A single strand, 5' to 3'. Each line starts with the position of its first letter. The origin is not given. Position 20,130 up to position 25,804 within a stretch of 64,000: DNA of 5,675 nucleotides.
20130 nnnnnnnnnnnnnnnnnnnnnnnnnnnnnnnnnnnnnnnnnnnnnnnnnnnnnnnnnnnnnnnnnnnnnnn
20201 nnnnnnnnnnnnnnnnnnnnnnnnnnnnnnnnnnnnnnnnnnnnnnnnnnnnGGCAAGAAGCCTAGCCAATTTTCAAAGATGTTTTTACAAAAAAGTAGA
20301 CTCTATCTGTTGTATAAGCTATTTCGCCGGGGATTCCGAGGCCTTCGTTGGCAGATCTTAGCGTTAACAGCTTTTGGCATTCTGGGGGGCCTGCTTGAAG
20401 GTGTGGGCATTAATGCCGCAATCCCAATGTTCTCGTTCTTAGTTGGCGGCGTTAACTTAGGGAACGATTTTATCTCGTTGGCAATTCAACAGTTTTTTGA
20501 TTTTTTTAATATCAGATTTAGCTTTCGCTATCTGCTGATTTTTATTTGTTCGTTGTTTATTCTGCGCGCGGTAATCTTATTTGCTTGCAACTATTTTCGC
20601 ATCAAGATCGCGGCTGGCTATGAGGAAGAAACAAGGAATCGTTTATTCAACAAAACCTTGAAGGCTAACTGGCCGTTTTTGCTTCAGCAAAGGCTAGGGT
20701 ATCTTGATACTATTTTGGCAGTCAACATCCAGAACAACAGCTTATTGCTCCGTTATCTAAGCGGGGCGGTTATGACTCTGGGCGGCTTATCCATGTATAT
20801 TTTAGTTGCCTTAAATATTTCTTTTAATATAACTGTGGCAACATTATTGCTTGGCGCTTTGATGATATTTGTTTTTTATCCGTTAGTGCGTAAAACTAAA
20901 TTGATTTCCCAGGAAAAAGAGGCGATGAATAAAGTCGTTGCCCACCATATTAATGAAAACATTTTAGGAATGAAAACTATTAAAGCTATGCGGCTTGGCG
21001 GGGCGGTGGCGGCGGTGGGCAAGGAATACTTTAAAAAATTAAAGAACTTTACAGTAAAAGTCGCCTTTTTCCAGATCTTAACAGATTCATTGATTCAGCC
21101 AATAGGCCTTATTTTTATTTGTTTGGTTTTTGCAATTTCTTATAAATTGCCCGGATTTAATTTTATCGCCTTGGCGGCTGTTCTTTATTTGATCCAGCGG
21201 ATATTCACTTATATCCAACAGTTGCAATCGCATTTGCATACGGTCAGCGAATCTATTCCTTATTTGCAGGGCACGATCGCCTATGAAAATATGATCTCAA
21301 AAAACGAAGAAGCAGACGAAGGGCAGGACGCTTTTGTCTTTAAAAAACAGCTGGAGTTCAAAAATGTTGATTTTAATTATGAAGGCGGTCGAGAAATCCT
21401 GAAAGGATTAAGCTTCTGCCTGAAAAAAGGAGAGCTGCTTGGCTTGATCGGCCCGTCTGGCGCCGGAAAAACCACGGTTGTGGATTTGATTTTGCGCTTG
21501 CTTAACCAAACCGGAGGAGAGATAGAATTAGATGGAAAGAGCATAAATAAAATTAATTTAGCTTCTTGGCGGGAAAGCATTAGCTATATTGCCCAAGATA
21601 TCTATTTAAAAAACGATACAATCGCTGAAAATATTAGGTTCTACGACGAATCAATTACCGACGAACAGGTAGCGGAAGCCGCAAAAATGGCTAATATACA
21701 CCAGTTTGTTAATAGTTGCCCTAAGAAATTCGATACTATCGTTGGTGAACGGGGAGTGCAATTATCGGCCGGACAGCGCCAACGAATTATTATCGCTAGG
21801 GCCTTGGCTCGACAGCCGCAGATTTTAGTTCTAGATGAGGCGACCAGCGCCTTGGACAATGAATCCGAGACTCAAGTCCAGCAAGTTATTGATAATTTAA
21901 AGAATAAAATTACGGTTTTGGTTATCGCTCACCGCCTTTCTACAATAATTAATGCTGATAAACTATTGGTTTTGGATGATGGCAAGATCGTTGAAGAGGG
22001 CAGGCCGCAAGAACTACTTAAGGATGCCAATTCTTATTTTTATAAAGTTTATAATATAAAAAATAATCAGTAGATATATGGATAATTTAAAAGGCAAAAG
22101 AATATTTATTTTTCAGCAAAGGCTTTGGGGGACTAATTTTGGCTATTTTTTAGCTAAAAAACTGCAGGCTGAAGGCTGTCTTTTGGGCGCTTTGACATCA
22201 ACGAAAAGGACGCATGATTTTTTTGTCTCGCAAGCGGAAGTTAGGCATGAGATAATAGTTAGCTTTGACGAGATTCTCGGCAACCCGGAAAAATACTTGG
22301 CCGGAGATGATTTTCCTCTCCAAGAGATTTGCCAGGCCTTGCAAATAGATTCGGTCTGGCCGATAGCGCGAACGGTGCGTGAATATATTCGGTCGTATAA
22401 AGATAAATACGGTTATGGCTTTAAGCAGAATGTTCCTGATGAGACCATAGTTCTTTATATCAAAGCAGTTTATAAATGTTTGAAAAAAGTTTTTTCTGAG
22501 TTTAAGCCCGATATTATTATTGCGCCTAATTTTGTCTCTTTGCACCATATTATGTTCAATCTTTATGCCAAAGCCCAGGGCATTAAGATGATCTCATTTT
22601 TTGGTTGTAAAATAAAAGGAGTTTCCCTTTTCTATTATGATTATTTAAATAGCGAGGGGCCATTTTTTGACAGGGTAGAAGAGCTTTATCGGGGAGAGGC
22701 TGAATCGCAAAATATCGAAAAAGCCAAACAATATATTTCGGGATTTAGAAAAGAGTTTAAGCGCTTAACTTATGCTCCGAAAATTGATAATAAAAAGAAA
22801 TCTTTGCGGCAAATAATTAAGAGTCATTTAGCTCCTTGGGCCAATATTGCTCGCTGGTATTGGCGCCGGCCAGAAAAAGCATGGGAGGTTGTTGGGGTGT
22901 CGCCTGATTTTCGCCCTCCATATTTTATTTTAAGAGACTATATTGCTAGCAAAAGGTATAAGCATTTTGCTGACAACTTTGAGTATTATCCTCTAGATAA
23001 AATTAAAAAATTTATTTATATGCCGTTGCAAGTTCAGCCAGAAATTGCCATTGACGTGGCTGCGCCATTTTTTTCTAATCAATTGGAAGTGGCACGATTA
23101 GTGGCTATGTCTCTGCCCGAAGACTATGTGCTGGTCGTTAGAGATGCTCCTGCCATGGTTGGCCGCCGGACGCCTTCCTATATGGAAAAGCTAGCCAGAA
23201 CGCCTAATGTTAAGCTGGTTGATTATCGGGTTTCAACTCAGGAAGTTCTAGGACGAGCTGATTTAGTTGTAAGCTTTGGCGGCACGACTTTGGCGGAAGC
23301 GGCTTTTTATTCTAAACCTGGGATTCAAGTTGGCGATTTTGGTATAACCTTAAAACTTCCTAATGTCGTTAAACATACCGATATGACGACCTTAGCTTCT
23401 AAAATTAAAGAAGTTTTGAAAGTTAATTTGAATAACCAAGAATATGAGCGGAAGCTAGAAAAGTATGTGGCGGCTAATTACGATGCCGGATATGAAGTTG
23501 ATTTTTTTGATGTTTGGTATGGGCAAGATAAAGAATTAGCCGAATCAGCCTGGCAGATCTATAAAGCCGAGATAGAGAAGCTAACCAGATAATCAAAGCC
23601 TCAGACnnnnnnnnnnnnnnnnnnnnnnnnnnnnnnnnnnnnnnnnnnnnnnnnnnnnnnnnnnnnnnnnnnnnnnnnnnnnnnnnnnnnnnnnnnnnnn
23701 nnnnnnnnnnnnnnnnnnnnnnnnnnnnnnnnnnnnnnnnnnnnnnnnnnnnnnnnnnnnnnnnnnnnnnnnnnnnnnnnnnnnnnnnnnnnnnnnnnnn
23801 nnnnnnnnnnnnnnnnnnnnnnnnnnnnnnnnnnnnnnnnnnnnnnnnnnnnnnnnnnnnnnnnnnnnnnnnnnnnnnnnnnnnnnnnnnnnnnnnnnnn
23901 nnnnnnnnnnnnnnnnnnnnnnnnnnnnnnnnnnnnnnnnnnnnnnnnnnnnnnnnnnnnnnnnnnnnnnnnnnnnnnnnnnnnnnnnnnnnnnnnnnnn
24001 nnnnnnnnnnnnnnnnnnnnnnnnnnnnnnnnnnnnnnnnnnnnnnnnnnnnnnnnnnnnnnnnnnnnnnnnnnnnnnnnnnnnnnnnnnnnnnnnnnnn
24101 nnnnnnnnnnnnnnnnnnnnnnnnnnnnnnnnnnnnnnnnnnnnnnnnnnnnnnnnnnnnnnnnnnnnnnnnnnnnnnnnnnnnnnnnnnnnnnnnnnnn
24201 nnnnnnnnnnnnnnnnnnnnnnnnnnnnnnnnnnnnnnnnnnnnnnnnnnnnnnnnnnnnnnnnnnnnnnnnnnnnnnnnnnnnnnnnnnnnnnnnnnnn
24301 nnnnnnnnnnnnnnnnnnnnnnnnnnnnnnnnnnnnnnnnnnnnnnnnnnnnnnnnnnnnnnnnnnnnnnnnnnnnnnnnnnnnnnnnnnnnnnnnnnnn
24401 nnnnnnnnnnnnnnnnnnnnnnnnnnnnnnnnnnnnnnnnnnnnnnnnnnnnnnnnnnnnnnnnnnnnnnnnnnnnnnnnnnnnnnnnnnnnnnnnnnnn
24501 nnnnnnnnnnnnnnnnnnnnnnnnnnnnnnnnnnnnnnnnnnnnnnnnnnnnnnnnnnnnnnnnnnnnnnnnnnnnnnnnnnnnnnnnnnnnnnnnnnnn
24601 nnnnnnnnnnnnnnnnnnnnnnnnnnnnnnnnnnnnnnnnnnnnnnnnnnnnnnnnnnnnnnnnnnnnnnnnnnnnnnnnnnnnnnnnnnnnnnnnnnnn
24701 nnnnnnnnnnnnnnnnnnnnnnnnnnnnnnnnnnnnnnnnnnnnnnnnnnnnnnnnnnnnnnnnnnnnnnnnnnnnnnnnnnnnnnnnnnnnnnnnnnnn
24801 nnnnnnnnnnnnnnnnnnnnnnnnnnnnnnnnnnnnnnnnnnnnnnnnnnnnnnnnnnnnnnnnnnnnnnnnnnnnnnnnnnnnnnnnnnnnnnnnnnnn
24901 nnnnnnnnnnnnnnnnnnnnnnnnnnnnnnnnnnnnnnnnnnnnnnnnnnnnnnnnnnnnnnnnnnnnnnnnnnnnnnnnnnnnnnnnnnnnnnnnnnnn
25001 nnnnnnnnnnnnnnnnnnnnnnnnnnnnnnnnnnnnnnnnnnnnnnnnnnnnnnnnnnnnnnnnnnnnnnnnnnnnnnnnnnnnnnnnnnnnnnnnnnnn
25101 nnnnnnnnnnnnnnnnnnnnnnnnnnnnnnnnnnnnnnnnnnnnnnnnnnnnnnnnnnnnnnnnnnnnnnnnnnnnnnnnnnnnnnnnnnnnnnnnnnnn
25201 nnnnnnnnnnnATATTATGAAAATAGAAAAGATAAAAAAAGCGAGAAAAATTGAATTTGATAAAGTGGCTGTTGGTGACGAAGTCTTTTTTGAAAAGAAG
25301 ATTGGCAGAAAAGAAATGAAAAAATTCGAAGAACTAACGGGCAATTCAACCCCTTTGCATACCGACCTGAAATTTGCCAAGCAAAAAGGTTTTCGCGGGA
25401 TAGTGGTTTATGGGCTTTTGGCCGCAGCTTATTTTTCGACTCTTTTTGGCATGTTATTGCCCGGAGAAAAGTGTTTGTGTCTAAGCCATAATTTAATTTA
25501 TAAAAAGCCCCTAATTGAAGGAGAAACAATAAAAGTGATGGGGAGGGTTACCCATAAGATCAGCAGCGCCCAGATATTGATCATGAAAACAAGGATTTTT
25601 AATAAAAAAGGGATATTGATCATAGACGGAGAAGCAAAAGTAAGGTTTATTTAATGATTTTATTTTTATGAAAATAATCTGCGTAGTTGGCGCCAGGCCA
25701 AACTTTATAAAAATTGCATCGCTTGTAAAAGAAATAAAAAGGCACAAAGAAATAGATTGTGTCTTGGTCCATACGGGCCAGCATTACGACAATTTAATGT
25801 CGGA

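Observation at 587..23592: About 23-kb co-directional glycan locus unusually rich in methyltransferases and in paired Dpm1-like GT2 plus GT-C membrane transferases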

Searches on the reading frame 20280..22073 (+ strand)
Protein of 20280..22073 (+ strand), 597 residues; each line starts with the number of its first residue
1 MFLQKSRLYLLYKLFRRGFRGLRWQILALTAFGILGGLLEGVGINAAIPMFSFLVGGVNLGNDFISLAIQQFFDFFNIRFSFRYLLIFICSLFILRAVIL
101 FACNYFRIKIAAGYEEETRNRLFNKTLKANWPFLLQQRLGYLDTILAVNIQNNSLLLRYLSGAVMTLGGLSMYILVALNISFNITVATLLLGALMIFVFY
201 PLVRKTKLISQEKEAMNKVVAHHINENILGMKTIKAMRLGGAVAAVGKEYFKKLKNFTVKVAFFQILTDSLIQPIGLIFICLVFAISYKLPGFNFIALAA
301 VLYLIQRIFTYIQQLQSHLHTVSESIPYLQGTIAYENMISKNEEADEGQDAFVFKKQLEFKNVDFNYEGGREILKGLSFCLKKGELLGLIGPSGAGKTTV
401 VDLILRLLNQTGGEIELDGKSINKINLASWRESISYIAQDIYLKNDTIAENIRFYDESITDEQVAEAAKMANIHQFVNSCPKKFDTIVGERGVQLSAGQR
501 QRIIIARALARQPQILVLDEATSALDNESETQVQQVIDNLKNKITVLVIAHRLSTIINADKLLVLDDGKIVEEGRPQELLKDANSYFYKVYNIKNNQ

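Call 8: search_protein_families(library=pfam, proteins=[window:20280-22073:+], max_evalue=0.01)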
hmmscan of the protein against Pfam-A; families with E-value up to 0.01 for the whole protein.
window:20280-22073:+ (597 aa): 14 families
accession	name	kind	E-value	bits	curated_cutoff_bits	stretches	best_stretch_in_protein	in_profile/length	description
PF00005.33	ABC_tran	-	9.7e-34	117.3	25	1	374-523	1-137/137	ABC transporter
PF00664.28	ABC_membrane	-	2.1e-12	47.7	28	1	52-290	8-249/274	ABC transporter transmembrane region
PF02463.25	SMC_N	-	3.6e-08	33.5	40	1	416-563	55-209/220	RecF/RecN/SMC N terminal domain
PF13191.12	AAA_16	-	1.5e-05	26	32.6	1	385-549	25-167/167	AAA ATPase domain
PF00004.35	AAA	-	2.1e-05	25.4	21.2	0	468-559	19-117/131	ATPase family associated with various cellular activities (AAA)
PF13401.12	AAA_22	-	0.00011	23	27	1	387-539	8-109/130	AAA domain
PF00270.35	DEAD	-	0.00014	22.1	26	1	385-546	15-153/167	DEAD/DEAH box helicase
PF13604.12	AAA_30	-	0.00037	20.7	27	1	383-538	17-113/191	AAA domain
PF07728.20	AAA_5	-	0.0013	19.2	22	0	389-411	4-27/139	AAA domain (dynein-related subfamily)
PF03266.21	NTPase_1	-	0.0028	18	23.9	0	389-414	4-29/168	NTPase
PF13245.12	AAA_19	-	0.0035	17.9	25.1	1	385-458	12-78/134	AAA domain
PF13481.12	AAA_25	-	0.0042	17.2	27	0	380-401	29-50/195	AAA domain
PF13304.12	AAA_21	-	0.0048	17.4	27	0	387-410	2-31/304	AAA domain, putative AbiEii toxin, Type IV TA system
PF13555.12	AAA_29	-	0.0058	16.8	27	0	388-408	26-46/61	P-loop containing region of AAA domain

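Call 59: search_solved_structures(query=window:20280-22073:+, max_evalue=1e-30)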
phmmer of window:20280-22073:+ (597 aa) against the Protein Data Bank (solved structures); distinct sequences matched with E-value up to 1e-30: 268 (the best 60 are shown).
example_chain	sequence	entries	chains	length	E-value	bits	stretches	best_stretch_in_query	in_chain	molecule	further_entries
7zk8_A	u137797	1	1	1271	5e-127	428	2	354-590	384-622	ATP-dependent translocase ABCB1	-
7zka_A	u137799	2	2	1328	5.1e-127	428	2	354-590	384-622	ATP-dependent translocase ABCB1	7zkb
7zk4_A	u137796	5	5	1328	1.1e-126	426.9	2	354-590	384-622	ATP-dependent translocase ABCB1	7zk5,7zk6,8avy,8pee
6fn1_A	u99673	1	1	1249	1.8e-126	426.1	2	354-590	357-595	Human-mouse chimeric ABCB1 (ABCBHM)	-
6fn4_A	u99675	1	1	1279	1.9e-126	426.1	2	354-590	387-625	Apo form of Human-mouse chimeric ABCB1 (ABCB1HM) in complex with Antigen binding fragment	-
5kpi_A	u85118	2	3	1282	1.9e-126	426.1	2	354-590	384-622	Multidrug resistance protein 1A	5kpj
4m2s_A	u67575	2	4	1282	1.9e-126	426.1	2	354-590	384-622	Multidrug resistance protein 1A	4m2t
3g60_A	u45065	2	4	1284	1.9e-126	426.1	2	354-590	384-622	Multidrug resistance protein 1a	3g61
4ksb_A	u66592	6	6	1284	1.9e-126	426.1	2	354-590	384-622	Multidrug resistance protein 1A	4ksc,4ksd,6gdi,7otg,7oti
4q9h_A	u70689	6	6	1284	1.9e-126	426.1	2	354-590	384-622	Multidrug resistance protein 1A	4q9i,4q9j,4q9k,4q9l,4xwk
6q81_A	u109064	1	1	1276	1.9e-126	426.1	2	354-590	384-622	P-glycoprotein (ABCB1)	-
6ujt_A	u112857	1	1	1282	2e-126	426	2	354-590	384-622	ATP-dependent translocase ABCB1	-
6ujr_A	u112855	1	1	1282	3.2e-126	425.4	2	354-590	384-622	ATP-dependent translocase ABCB1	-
6ujs_A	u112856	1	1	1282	3.2e-126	425.3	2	354-590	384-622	ATP-dependent translocase ABCB1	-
4m1m_A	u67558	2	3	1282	3.2e-126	425.3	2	354-590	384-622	Multidrug resistance protein 1A | ATP-dependent translocase ABCB1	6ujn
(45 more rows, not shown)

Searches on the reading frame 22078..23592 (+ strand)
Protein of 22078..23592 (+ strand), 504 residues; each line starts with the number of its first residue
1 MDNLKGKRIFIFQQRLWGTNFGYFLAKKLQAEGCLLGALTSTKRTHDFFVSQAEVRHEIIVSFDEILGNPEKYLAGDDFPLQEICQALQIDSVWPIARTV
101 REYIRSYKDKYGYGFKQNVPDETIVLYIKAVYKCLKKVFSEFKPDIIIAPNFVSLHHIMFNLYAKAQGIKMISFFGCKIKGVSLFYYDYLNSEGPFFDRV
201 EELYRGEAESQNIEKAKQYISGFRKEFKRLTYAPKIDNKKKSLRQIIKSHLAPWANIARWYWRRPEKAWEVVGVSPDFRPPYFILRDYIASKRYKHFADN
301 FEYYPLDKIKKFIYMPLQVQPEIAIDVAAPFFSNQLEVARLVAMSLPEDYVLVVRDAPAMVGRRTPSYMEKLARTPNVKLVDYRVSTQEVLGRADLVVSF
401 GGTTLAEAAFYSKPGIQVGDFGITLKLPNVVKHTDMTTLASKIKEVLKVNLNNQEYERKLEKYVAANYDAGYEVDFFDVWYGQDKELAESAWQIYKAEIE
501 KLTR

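Call 8: search_protein_families(library=pfam, proteins=[window:22078-23592:+], max_evalue=0.01)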
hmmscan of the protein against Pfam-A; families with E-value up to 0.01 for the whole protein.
window:22078-23592:+ (504 aa): 1 family
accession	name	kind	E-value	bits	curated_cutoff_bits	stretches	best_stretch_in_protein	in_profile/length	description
PF04101.22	Glyco_tran_28_C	-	0.0022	18.5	22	1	373-418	53-97/166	Glycosyltransferase family 28 C-terminal domain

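Call 17: search_protein_families(library=ncbifam, proteins=[window:22078-23592:+], max_evalue=0.001)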
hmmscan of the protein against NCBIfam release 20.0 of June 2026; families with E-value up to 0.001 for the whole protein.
window:22078-23592:+ (504 aa): 1 family
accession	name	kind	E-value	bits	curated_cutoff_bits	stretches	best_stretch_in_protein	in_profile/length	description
NF046086.1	BFO_1060_trans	domain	3.8e-10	39.4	200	1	348-457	219-328/365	BFO_1060 family glycosyltransferase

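Call 31: search_solved_structures(query=window:22078-23592:+, max_evalue=1)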
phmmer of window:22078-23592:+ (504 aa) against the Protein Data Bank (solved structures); distinct sequences matched with E-value up to 1: 2.
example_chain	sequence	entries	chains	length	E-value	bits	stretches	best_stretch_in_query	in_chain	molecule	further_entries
6mgd_A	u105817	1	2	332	0.18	13.6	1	294-369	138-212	Capsular polysaccharide export system protein KpsC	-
6cfw_F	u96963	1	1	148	0.35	12.7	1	157-198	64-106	Monovalent cation/H+ antiporter subunit B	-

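Call 63: search_solved_structures(query=A2, max_evalue=1, show_alignments=1)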
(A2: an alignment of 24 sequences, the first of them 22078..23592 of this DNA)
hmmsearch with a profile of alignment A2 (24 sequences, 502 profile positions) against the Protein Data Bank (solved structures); distinct sequences matched with E-value up to 1: 11.
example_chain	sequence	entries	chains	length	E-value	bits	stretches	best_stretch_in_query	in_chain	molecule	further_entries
6mgb_A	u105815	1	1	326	2.6e-09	39.5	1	346-419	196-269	Capsular polysaccharide export system protein KpsC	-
8fuw_A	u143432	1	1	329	2.1e-08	36.5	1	345-419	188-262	Capsule polysaccharide export protein KpsC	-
8fux_A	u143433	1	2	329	2.1e-08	36.5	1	345-419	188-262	Capsule polysaccharide export protein KpsC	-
6mgc_A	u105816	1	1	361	2.5e-08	36.3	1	345-419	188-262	Capsule polysaccharide export protein KpsC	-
6mgd_A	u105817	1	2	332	1e-07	34.2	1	288-419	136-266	Capsular polysaccharide export system protein KpsC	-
4neq_A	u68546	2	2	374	0.0069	18.3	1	362-415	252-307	UDP-N-acetylglucosamine 2-epimerase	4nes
8csb_A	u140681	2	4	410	0.16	13.8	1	375-421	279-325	N-acetyl glucosaminyl transferase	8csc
5fa0_A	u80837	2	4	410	0.16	13.8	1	375-421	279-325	Putative N-acetyl glucosaminyl transferase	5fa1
8cse_A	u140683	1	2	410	0.16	13.8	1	375-421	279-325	N-acetyl glucosaminyl transferase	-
8csd_A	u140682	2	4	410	0.16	13.8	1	375-421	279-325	N-acetyl glucosaminyl transferase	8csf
4hwg_A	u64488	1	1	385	0.22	13.3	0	113-169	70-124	UDP-N-acetylglucosamine 2-epimerase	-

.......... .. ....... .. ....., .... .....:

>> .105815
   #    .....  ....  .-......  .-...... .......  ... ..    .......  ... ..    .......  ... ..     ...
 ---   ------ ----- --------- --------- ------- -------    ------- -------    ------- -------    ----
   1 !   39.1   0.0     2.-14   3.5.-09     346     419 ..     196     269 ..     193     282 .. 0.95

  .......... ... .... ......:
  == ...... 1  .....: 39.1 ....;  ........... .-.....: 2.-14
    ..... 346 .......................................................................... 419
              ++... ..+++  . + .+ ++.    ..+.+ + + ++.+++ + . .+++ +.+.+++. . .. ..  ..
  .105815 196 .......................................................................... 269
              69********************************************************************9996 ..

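Call 64: search_protein_families(library=pfam, alignment_id=A2, max_evalue=0.01)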
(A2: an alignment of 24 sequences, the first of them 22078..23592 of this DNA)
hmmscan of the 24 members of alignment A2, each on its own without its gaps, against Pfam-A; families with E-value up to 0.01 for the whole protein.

A. member 1, window:22078-23592:+ (504 aa): 1 family
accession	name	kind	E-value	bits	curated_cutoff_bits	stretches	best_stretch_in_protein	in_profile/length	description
PF04101.22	Glyco_tran_28_C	-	0.0022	18.5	22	1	373-418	53-97/166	Glycosyltransferase family 28 C-terminal domain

B. families by the number of members that match (of 24 scanned): 7 families
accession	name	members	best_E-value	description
PF05159.20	Capsule_synth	22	6e-13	Capsule polysaccharide biosynthesis protein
PF02350.25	Epimerase_2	2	1.3e-05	UDP-N-acetylglucosamine 2-epimerase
PF20471.4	DUF6716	2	0.00044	Putative glycosyltransferase (DUF6716)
PF04464.20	Glyphos_transf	1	0.00017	CDP-Glycerol:Poly(glycerophosphate) glycerophosphotransferase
PF04007.18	DUF354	1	0.0014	Protein of unknown function (DUF354)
PF04101.22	Glyco_tran_28_C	1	0.0022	Glycosyltransferase family 28 C-terminal domain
PF07388.17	A-2_8-polyST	1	0.0077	Alpha-2,8-polysialyltransferase (POLYST)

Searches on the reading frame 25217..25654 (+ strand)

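Call 8: search_protein_families(library=pfam, proteins=[window:25217-25654:+], max_evalue=0.01)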
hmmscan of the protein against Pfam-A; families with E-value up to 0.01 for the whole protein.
window:25217-25654:+ (145 aa): 2 families
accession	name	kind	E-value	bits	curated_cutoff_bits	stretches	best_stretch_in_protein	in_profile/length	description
PF01575.25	MaoC_dehydratas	-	1.1e-08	35.1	27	1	26-121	15-111/123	MaoC like domain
PF13452.11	FAS1_DH_region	-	2.5e-06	28.1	22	1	27-135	12-129/132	FAS1-like, dehydratase domain region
